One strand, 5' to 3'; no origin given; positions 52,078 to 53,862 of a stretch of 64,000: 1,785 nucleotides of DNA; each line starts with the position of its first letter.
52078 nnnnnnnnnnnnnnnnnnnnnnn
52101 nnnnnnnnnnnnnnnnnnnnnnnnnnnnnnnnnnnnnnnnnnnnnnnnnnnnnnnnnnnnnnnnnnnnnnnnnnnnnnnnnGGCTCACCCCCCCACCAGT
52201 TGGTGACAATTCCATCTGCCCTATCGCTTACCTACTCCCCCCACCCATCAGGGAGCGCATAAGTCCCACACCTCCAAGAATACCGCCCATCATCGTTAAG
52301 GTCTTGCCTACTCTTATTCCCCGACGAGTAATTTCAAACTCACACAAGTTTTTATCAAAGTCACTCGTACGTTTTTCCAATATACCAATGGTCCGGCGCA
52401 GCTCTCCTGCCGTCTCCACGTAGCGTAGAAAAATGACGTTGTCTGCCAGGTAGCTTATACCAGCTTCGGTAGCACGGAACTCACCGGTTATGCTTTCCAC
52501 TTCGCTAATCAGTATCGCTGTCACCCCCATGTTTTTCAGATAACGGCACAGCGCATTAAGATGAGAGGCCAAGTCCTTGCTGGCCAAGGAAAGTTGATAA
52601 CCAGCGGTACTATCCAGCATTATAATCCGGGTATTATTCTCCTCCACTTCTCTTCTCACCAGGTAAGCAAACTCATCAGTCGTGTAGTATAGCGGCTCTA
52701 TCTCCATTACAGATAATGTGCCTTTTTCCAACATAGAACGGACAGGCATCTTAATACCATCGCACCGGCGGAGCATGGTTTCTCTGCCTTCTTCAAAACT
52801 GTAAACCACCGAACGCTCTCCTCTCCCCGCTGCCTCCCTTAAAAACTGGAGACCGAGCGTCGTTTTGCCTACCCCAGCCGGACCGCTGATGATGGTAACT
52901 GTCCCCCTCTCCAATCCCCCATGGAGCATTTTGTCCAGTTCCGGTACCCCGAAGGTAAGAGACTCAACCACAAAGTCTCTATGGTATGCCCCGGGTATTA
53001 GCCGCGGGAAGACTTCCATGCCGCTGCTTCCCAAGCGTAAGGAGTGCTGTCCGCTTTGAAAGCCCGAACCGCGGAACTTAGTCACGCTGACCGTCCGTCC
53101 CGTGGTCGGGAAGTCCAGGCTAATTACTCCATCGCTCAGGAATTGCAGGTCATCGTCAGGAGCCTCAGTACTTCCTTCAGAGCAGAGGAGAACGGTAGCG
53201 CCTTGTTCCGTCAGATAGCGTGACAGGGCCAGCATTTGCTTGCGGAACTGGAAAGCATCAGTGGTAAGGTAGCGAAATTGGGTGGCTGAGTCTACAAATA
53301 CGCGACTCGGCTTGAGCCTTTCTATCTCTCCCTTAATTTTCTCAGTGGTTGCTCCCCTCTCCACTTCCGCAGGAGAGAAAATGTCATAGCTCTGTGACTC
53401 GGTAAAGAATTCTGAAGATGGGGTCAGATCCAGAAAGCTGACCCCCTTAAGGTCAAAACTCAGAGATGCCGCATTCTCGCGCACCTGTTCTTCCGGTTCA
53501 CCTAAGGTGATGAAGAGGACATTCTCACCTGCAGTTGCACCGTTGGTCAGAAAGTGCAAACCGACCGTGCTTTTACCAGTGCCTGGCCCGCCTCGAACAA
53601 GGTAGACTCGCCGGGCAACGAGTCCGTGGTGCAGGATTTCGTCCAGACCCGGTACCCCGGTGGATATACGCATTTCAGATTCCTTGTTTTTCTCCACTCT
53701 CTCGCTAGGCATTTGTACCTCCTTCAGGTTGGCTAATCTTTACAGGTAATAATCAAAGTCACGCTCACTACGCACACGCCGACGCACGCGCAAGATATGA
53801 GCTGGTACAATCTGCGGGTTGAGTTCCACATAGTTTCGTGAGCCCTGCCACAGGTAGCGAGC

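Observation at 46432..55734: GlgE alpha-glucan operon interrupted by a KaiC-like ATPase and a receiver-like protein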

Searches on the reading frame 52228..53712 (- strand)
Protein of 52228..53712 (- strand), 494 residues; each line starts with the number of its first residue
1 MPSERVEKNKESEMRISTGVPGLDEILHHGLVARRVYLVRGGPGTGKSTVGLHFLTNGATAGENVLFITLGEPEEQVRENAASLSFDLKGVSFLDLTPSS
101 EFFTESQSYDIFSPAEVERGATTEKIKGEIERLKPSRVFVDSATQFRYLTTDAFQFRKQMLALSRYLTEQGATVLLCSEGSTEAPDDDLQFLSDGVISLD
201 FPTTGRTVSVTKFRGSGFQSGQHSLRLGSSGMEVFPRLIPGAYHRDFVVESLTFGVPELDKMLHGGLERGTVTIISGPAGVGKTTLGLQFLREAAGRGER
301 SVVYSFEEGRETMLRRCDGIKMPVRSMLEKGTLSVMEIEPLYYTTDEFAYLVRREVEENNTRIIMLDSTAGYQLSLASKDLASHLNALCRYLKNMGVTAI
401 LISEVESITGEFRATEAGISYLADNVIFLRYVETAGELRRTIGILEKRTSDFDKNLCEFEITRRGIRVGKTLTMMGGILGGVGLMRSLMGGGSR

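Call 3: search_protein_families(library=pfam, proteins=[window:52228-53712:-])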
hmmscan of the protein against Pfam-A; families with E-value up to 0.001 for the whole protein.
window:52228-53712:- (494 aa): 17 families
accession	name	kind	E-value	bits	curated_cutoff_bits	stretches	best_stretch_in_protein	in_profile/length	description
PF06745.19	ATPase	-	2.4e-79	266.4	26.6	2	16-237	1-229/231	KaiC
PF13481.12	AAA_25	-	9.9e-13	48.6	27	1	247-370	10-153/195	AAA domain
PF03796.21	DnaB_C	-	1.7e-11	44.4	27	1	253-347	3-98/255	DnaB-like helicase C terminal domain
PF09848.15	SLFN-g3_helicase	-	2.1e-08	34.3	24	1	34-86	1-55/354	Schlafen group 3, DNA/RNA helicase domain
PF13173.12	AAA_14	-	1.1e-07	32.3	27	0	271-381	3-111/129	AAA domain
PF13191.12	AAA_16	-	5.3e-07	30.7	32.6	0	270-298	24-52/167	AAA ATPase domain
PF20720.3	nSTAND3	-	6.1e-07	29.7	27.2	0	267-304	14-52/155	Novel STAND NTPase 3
PF13401.12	AAA_22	-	6.3e-07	30.2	27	0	270-409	5-97/130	AAA domain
PF07088.17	GvpD_P-loop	-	8.3e-07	29.5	24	0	37-97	13-72/189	GvpD gas vesicle protein, P-loop domain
PF25199.1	nSTAND_NTPase5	-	5.1e-06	26.8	34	0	268-309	39-79/145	Novel STAND NTPase 5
PF00154.27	RecA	-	7.2e-06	26.1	27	0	247-302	28-84/262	recA bacterial DNA recombination protein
PF13604.12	AAA_30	-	2.5e-05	24.6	27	0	270-303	18-50/191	AAA domain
PF13479.12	AAA_24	-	7.2e-05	23.2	27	0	272-311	4-35/195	AAA domain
PF13245.12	AAA_19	-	0.00012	22.7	25.1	0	32-59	9-36/134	AAA domain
PF01637.24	ATPase_2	-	0.00013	22.3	33.2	0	268-409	18-123/225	ATPase domain predominantly from Archaea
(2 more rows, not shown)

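Call 4: search_protein_families(library=ncbifam, proteins=[window:52228-53712:-])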
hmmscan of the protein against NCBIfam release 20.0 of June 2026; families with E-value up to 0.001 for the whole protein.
window:52228-53712:- (494 aa): 26 families (the best 25 are shown)
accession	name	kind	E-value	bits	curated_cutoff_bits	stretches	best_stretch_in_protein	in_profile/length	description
NF006799.0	PRK09302.1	equivalog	3e-74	250.5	408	1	12-481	9-484/515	circadian clock protein KaiC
TIGR03880.1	KaiC_arch_3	hypoth_equivalog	5.9e-52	176.4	249.45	2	255-468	1-217/224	KaiC domain-containing protein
TIGR02655.1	circ_KaiC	equivalog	7.9e-47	160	546.25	1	15-482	2-475/484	circadian clock protein KaiC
TIGR03877.1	thermo_KaiC_1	hypoth_equivalog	1.1e-42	146.2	307.25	2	15-235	3-233/238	KaiC domain-containing protein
TIGR03881.1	KaiC_arch_4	hypoth_equivalog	3.9e-36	124.9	247.8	2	252-468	3-228/231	KaiC domain-containing protein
TIGR00416.1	sms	equivalog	6.3e-18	64.7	403.05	2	9-143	69-179/454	DNA repair protein RadA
TIGR02237.1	recomb_radB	equivalog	1.3e-16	61.2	172.4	1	259-466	1-209/210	DNA repair and recombination protein RadB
TIGR03600.1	phage_DnaB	exception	1.3e-16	60.7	498.65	2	248-339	173-265/421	phage replicative helicase, DnaB family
NF004723.0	PRK06067.1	subfamily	1.2e-15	57.7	194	2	252-461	16-227/243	flagellar accessory protein FlaH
NF006861.0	PRK09361.1-1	equivalog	4.5e-14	52.6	278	1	250-374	3-128/235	DNA repair and recombination protein RadB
NF004629.0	PRK05973.1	equivalog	3.5e-12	45.9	156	1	263-406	57-193/237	DNA helicase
NF052589.1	ArlH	equivalog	1.1e-11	44.9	215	1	254-448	4-201/229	archaellum protein ArlH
TIGR00665.1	DnaB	equivalog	3.6e-11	42.5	385.25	1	246-347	172-274/435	replicative DNA helicase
NF005852.0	PRK07773.1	equivalog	1.3e-10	40.2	780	1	247-317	195-265/886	replicative DNA helicase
TIGR03878.1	thermo_KaiC_2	hypoth_equivalog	5.4e-10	39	232.2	1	263-428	29-201/259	KaiC domain-containing protein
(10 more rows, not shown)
